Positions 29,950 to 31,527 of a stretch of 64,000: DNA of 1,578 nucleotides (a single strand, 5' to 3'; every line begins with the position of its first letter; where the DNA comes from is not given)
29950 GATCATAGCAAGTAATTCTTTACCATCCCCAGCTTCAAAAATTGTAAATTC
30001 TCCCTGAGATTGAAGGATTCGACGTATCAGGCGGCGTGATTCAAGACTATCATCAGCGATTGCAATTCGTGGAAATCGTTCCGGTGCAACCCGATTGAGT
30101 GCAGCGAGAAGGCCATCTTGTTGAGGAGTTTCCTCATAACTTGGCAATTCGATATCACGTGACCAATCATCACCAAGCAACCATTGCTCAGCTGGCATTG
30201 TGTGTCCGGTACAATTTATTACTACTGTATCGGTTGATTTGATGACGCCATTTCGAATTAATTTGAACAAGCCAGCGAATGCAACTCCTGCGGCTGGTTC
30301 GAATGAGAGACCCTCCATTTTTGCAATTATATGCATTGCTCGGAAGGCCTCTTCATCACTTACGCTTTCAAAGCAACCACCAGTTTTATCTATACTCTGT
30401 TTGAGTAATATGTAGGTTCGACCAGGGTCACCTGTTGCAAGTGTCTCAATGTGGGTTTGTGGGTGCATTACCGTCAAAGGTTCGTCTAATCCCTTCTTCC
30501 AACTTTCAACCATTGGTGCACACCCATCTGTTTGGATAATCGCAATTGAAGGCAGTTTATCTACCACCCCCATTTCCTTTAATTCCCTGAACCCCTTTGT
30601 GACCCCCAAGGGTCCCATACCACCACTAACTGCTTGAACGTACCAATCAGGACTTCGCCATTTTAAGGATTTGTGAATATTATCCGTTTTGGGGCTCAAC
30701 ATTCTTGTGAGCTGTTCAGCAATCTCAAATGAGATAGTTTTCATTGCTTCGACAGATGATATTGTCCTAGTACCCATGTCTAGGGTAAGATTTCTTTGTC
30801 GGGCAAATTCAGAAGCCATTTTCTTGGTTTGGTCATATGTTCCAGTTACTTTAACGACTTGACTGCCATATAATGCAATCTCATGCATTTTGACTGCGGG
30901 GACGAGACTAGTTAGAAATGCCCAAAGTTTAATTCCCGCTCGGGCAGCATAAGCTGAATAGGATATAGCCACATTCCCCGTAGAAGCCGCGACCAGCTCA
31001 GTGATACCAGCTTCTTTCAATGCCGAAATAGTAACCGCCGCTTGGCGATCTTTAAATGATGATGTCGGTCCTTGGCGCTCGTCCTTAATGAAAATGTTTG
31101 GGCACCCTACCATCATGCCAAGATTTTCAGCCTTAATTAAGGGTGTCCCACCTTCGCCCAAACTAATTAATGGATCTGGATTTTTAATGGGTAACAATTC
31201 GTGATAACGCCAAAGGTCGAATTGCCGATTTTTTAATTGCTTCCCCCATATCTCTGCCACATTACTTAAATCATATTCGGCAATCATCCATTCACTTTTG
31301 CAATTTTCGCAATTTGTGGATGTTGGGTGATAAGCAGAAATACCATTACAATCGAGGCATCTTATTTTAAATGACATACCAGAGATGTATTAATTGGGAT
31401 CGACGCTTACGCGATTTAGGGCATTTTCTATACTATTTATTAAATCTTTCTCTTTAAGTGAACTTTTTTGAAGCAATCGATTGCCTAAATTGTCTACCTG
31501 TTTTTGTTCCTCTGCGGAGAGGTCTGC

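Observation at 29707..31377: Threonine-synthase-like PLP enzyme fused to a response-regulator receiver, immediately followed by a DMT exporter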

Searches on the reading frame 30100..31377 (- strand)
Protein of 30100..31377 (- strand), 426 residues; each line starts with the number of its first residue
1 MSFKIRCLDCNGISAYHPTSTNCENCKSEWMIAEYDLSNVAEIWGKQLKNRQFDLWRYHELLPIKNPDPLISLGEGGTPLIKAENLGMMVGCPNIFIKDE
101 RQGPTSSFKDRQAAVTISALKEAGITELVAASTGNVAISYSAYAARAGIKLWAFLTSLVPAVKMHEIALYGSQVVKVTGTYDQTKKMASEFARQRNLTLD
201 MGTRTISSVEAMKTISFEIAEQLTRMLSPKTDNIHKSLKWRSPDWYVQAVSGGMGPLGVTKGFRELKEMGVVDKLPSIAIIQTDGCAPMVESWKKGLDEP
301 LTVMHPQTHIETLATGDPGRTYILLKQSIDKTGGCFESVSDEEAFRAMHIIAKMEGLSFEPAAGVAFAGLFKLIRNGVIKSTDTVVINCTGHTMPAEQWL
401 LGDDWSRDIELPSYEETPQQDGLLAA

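Call 16: search_protein_representatives(protein=window:30100-31377:-)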
Query: 426 residues. Proteins with E-value up to 0.001 (for the whole library): 8877; up to 1e-10: 4201; up to 1e-30: 743. The best 150 are listed.
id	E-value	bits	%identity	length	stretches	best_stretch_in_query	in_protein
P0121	2.5e-164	563.3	62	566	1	3-426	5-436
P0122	2.1e-144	497.7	57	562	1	3-397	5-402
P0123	2.1e-128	445.0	50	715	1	4-422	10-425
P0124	7.0e-128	443.3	49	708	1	5-424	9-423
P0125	1.7e-127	442.0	53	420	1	4-400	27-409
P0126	1.5e-125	435.6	50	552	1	5-426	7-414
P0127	8.0e-121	420.0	51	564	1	5-409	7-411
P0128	1.7e-118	412.3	55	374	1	3-331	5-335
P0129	4.3e-104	364.9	55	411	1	89-393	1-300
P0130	4.7e-104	364.8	64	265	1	5-262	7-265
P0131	4.4e-95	335.2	46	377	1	2-392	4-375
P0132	3.2e-93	329.1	45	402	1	6-403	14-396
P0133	1.9e-92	326.5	52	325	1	74-407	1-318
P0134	1.0e-91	324.2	54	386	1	5-283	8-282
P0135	2.0e-90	319.9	44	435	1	2-393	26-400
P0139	5.9e-79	282.1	40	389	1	5-396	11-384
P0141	1.1e-72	261.5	41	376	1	3-389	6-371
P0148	2.2e-66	240.7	39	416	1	3-388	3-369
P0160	4.6e-58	213.3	35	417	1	3-398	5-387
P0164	1.7e-55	204.8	34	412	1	6-415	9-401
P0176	1.0e-51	192.4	33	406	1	4-400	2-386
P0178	2.8e-51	190.9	33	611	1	3-394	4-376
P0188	4.9e-49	183.5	33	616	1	3-392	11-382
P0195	1.3e-48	182.2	34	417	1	28-393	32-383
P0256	2.6e-44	168.0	31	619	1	3-394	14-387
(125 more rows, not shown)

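Call 18: search_protein_families(library=pfam, proteins=[P0121, P0122, P0123, P0124, P0125, P0126, P0127, P0178, P0188, P0256], max_evalue=0.001)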
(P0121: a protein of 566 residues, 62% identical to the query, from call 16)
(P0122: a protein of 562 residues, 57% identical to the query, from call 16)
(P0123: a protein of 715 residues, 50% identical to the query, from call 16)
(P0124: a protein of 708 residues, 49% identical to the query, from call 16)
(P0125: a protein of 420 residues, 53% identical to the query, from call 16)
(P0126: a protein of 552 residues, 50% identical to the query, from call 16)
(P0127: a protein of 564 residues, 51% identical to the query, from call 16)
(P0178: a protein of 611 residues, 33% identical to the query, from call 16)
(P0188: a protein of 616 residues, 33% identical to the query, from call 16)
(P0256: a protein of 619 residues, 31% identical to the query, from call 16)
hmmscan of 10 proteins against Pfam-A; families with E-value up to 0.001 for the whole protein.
P0121 (566 aa): 2 families
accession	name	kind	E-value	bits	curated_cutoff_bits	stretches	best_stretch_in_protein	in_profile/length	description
PF00291.31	PALP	-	7.8e-60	203.1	35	1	73-400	1-295/295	Pyridoxal-phosphate dependent enzyme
PF00072.30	Response_reg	-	1.1e-20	74.3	30.2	1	448-546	1-96/111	Response regulator receiver domain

P0122 (562 aa): 2 families
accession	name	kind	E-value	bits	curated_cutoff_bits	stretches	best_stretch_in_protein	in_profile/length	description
PF00291.31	PALP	-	6.4e-59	200.1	35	1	74-395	2-294/295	Pyridoxal-phosphate dependent enzyme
PF00072.30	Response_reg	-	3.9e-06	27.4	30.2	1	441-526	1-83/111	Response regulator receiver domain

P0123 (715 aa): 2 families
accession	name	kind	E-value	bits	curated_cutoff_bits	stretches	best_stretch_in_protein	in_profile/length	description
PF00291.31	PALP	-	1.6e-62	212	35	1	78-392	1-295/295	Pyridoxal-phosphate dependent enzyme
PF00072.30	Response_reg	-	1.2e-37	128.9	30.2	2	440-527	1-85/111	Response regulator receiver domain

P0124 (708 aa): 2 families
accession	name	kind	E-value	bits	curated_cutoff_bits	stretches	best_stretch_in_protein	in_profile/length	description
PF00291.31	PALP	-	4.4e-58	197.4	35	1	75-389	1-295/295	Pyridoxal-phosphate dependent enzyme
PF00072.30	Response_reg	-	3.1e-41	140.5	30.2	2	436-537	1-99/111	Response regulator receiver domain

P0125 (420 aa): 1 family
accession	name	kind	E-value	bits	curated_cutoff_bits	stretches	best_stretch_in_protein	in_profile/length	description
PF00291.31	PALP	-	9.2e-69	232.4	35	1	95-400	1-295/295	Pyridoxal-phosphate dependent enzyme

P0126 (552 aa): 2 families
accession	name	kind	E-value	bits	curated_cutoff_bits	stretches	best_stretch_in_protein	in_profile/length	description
PF00291.31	PALP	-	6.6e-68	229.6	35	1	77-378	3-294/295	Pyridoxal-phosphate dependent enzyme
PF00072.30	Response_reg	-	2.9e-16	60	30.2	1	425-508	1-81/111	Response regulator receiver domain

P0127 (564 aa): 2 families
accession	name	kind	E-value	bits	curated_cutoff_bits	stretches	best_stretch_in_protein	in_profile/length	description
PF00291.31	PALP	-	4.1e-62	210.6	35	1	80-393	1-295/295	Pyridoxal-phosphate dependent enzyme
PF00072.30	Response_reg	-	1.8e-20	73.6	30.2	1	446-555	1-108/111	Response regulator receiver domain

P0178 (611 aa): 3 families
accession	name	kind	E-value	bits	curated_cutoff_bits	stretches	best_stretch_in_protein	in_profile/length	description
PF00291.31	PALP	-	3.5e-77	260.1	35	1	72-373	1-295/295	Pyridoxal-phosphate dependent enzyme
PF08502.15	LeuA_dimer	-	9.2e-18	64.9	24.9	1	466-601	2-129/131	LeuA allosteric (dimerisation) domain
PF02887.21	PK_C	-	0.00012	22.6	28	0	118-213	8-102/114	Pyruvate kinase, alpha/beta domain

P0188 (616 aa): 2 families
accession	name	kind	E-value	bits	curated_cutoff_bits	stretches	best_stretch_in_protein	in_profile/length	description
PF00291.31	PALP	-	5.3e-73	246.4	35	1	79-381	1-295/295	Pyridoxal-phosphate dependent enzyme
PF08502.15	LeuA_dimer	-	2.1e-19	70.2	24.9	1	474-610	2-130/131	LeuA allosteric (dimerisation) domain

P0256 (619 aa): 2 families
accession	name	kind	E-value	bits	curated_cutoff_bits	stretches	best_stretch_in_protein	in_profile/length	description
PF00291.31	PALP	-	3.2e-75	253.6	35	1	82-384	1-295/295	Pyridoxal-phosphate dependent enzyme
PF08502.15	LeuA_dimer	-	1.6e-27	96.5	24.9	1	477-613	2-130/131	LeuA allosteric (dimerisation) domain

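Call 19: search_protein_families(library=ncbifam, proteins=[P0125, P0131, P0132, P0135, P0139, P0141, P0148, P0160, P0164, P0176], max_evalue=1e-20)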
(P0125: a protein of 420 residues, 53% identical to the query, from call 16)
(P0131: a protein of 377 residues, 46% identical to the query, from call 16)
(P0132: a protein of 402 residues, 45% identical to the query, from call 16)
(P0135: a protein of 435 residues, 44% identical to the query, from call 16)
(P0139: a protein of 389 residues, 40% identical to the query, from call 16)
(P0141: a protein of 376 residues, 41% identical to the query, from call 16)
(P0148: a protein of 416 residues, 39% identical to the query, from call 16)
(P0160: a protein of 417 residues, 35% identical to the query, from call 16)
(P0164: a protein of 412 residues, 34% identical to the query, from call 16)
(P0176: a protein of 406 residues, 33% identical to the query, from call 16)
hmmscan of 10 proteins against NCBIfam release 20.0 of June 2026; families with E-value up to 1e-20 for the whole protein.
P0125 (420 aa): 9 families
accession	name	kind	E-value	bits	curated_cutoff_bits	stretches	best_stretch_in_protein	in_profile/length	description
NF006050.0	PRK08197.1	equivalog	4.8e-91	305.5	303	1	26-402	7-381/406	threonine synthase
NF004170.0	PRK05638.1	equivalog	4.3e-63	213.4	421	1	28-402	2-355/442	threonine synthase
TIGR00260.1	thrC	equivalog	3.7e-53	180.9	167.1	1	79-401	1-334/340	threonine synthase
NF005035.0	PRK06450.1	equivalog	2.7e-43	148.1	301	1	28-379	4-318/338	threonine synthase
TIGR03844.1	cysteate_syn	equivalog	1.5e-41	142.5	324.9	1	28-403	3-380/398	cysteate synthase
NF006205.0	PRK08329.1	equivalog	3.7e-40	138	358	1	28-402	2-343/347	threonine synthase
NF004996.0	PRK06381.1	equivalog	5.2e-40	137.4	266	1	100-396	14-313/319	threonine synthase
NF006390.0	PRK08639.1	equivalog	1e-22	80.7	421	1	101-397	25-310/418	threonine ammonia-lyase IlvA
NF005292.0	PRK06815.1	equivalog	2.1e-21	76.3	371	1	101-406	21-311/320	threonine/serine dehydratase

P0131 (377 aa): 7 families
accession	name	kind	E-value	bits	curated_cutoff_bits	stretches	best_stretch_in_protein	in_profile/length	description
NF006050.0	PRK08197.1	equivalog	1.1e-72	245.1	303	1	7-374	9-380/406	threonine synthase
NF004170.0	PRK05638.1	equivalog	5.2e-59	199.9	421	1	7-374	2-353/442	threonine synthase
NF005035.0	PRK06450.1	equivalog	1e-44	152.8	301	1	7-359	4-324/338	threonine synthase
TIGR00260.1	thrC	equivalog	2.1e-44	152.1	167.1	1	54-372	1-331/340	threonine synthase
NF006205.0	PRK08329.1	equivalog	1.3e-43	149.4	358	1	7-377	2-344/347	threonine synthase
NF004996.0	PRK06381.1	equivalog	4.1e-39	134.5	266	1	75-370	14-313/319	threonine synthase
TIGR03844.1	cysteate_syn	equivalog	3e-26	92.1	324.9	1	5-375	1-378/398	cysteate synthase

P0132 (402 aa): 9 families
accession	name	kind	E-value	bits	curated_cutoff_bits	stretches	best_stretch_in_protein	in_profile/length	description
NF006050.0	PRK08197.1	equivalog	4.3e-71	239.8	303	1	8-385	4-381/406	threonine synthase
NF004170.0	PRK05638.1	equivalog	3.2e-52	177.6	421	1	14-385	3-355/442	threonine synthase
NF006205.0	PRK08329.1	equivalog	2.2e-43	148.6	358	1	63-385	43-343/347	threonine synthase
NF005035.0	PRK06450.1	equivalog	1e-41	142.9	301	1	13-369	4-325/338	threonine synthase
TIGR00260.1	thrC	equivalog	1.2e-37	129.9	167.1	1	63-378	1-328/340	threonine synthase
TIGR03844.1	cysteate_syn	equivalog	6.1e-37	127.3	324.9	1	14-385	4-379/398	cysteate synthase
NF004996.0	PRK06381.1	equivalog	1.1e-35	123.2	266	1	83-379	13-313/319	threonine synthase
NF006390.0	PRK08639.1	equivalog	3.4e-22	79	421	1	84-383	24-312/418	threonine ammonia-lyase IlvA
NF006094.0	PRK08246.1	subfamily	6.3e-21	75.1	331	1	84-362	22-282/310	serine/threonine dehydratase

P0135 (435 aa): 7 families
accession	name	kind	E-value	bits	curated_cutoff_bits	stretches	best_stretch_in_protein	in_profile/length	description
NF006050.0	PRK08197.1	equivalog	4.5e-89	299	303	1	28-407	8-388/406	threonine synthase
NF004170.0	PRK05638.1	equivalog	1.9e-59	201.4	421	1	29-403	2-358/442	threonine synthase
TIGR00260.1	thrC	equivalog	9.3e-58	196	167.1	1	79-405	1-340/340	threonine synthase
NF005035.0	PRK06450.1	equivalog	7.7e-47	159.8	301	1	46-402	20-336/338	threonine synthase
NF004996.0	PRK06381.1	equivalog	1.6e-39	135.8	266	1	100-399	14-317/319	threonine synthase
TIGR03844.1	cysteate_syn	equivalog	1.4e-38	132.7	324.9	1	27-402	1-381/398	cysteate synthase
NF006205.0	PRK08329.1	equivalog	6.1e-38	130.7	358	1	78-402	42-345/347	threonine synthase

P0139 (389 aa): 7 families
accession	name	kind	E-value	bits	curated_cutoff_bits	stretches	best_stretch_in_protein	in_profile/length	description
NF006050.0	PRK08197.1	equivalog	1.5e-68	231.4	303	1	10-383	8-383/406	threonine synthase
NF004170.0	PRK05638.1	equivalog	7.9e-66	222.4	421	1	11-384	2-358/442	threonine synthase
TIGR00260.1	thrC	equivalog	1.6e-39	136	167.1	1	59-384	1-338/340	threonine synthase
NF006205.0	PRK08329.1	equivalog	2.6e-36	125.3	358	1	11-382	2-344/347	threonine synthase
NF004996.0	PRK06381.1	equivalog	9.1e-31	107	266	1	81-379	15-316/319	threonine synthase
NF005035.0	PRK06450.1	equivalog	5.9e-30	104.2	301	1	71-381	48-334/338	threonine synthase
TIGR03844.1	cysteate_syn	equivalog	6.2e-28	97.7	324.9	1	11-382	3-380/398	cysteate synthase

P0141 (376 aa): 7 families
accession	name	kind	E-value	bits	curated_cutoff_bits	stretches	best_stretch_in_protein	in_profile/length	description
NF006050.0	PRK08197.1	equivalog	1.1e-60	205.5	303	1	28-374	28-379/406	threonine synthase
NF004170.0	PRK05638.1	equivalog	1.2e-45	155.8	421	1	9-374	3-353/442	threonine synthase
NF006205.0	PRK08329.1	equivalog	1.5e-37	129.4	358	1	9-374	3-341/347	threonine synthase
TIGR00260.1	thrC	equivalog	1.9e-30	106.2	167.1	1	56-363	2-320/340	threonine synthase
NF005035.0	PRK06450.1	equivalog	2.8e-30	105.3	301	1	8-340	4-305/338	threonine synthase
NF004996.0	PRK06381.1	equivalog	2.9e-26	92.2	266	1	78-375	16-317/319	threonine synthase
TIGR03844.1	cysteate_syn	equivalog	5.5e-22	78.1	324.9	1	52-370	41-373/398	cysteate synthase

P0148 (416 aa): 8 families
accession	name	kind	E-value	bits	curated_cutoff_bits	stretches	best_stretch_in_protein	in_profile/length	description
NF006050.0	PRK08197.1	equivalog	4.6e-64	216.7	303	1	4-383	8-390/406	threonine synthase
NF004170.0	PRK05638.1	equivalog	1.7e-47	162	421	1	6-376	3-357/442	threonine synthase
TIGR00260.1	thrC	equivalog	1.6e-42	145.9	167.1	1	54-371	1-333/340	threonine synthase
NF006205.0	PRK08329.1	equivalog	9.7e-32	110.3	358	1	6-376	3-345/347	threonine synthase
NF004996.0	PRK06381.1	equivalog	3.1e-30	105.3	266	1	75-371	14-317/319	threonine synthase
NF005035.0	PRK06450.1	equivalog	9.9e-29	100.2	301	1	4-370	3-332/338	threonine synthase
TIGR03844.1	cysteate_syn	equivalog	6e-27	94.4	324.9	1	50-372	40-379/398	cysteate synthase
TIGR01127.1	ilvA_1Cterm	equivalog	1.1e-21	77.3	378.75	1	100-383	24-293/380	threonine ammonia-lyase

P0160 (417 aa): 7 families
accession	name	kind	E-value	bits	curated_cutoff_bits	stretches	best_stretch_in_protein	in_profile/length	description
NF006050.0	PRK08197.1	equivalog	2.6e-104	349.2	303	1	8-389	10-388/406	threonine synthase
NF004170.0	PRK05638.1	equivalog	2.6e-78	263.5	421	1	8-388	3-361/442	threonine synthase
TIGR00260.1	thrC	equivalog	1.4e-71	241.4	167.1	1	57-386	2-339/340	threonine synthase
NF005035.0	PRK06450.1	equivalog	7.6e-55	186.1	301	1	7-384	4-336/338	threonine synthase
NF004996.0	PRK06381.1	equivalog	2e-48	165.1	266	1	77-380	14-316/319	threonine synthase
NF006205.0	PRK08329.1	equivalog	1.3e-47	162.5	358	1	8-385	3-346/347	threonine synthase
TIGR03844.1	cysteate_syn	equivalog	1.7e-24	86.3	324.9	1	6-397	2-394/398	cysteate synthase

P0164 (412 aa): 11 families
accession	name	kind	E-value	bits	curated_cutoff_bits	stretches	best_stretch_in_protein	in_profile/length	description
NF006050.0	PRK08197.1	equivalog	4.3e-108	361.7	303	1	3-385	4-387/406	threonine synthase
TIGR00260.1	thrC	equivalog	4.3e-83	279.3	167.1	1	60-384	3-340/340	threonine synthase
NF004170.0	PRK05638.1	equivalog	6.4e-83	278.7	421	1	9-382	3-358/442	threonine synthase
NF004996.0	PRK06381.1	equivalog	2.2e-55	187.9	266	1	79-378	14-317/319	threonine synthase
NF005035.0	PRK06450.1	equivalog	2.3e-54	184.5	301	1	9-381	5-336/338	threonine synthase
NF006205.0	PRK08329.1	equivalog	4e-54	183.9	358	1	8-381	2-345/347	threonine synthase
TIGR01127.1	ilvA_1Cterm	equivalog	2.6e-27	95.8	378.75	1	81-378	1-284/380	threonine ammonia-lyase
TIGR03844.1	cysteate_syn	equivalog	4.6e-25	88.2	324.9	1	26-383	5-383/398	cysteate synthase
NF006094.0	PRK08246.1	subfamily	3.4e-24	85.8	331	1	81-377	24-301/310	serine/threonine dehydratase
NF006390.0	PRK08639.1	equivalog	5.8e-23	81.5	421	1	80-378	25-313/418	threonine ammonia-lyase IlvA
NF005600.0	PRK07334.1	equivalog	1.2e-21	76.9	496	1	80-378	28-310/408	threonine ammonia-lyase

P0176 (406 aa): 15 families
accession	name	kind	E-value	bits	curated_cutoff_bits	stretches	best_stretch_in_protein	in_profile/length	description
NF006050.0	PRK08197.1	equivalog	7.7e-102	341.1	303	1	2-383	8-386/406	threonine synthase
TIGR00260.1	thrC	equivalog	8.4e-65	219.2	167.1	1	56-383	1-340/340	threonine synthase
NF004170.0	PRK05638.1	equivalog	5.6e-62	209.7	421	1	3-381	2-358/442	threonine synthase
NF004996.0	PRK06381.1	equivalog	2.4e-49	168.1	266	1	77-377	14-317/319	threonine synthase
NF005035.0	PRK06450.1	equivalog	3e-49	167.7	301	1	1-362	2-325/338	threonine synthase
NF006205.0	PRK08329.1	equivalog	9.5e-49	166.2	358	1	21-379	4-344/347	threonine synthase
NF006390.0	PRK08639.1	equivalog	8.7e-29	100.7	421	1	75-393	22-328/418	threonine ammonia-lyase IlvA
TIGR01127.1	ilvA_1Cterm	equivalog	1.9e-27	96.2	378.75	1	79-378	1-286/380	threonine ammonia-lyase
TIGR02079.1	THD1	equivalog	8.7e-25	87.3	440.55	1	76-386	14-313/410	threonine ammonia-lyase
NF006094.0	PRK08246.1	subfamily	2.4e-24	86.3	331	1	73-356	18-283/310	serine/threonine dehydratase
NF006389.0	PRK08638.1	equivalog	6.8e-24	84.4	453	1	69-377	18-313/333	bifunctional threonine ammonia-lyase/L-serine ammonia-lyase TdcB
TIGR01124.1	ilvA_2Cterm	equivalog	1e-22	80.4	411.3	1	78-383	17-309/499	threonine ammonia-lyase, biosynthetic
NF005454.0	PRK07048.1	equivalog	6.2e-22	78.2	452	1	80-388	27-319/324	threo-3-hydroxy-L-aspartate ammonia-lyase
NF006674.0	PRK09224.1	subfamily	1.4e-21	76.8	577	1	78-382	25-316/508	threonine ammonia-lyase IlvA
NF004771.0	PRK06110.1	equivalog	1.6e-21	76.7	317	1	65-377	8-306/323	threonine dehydratase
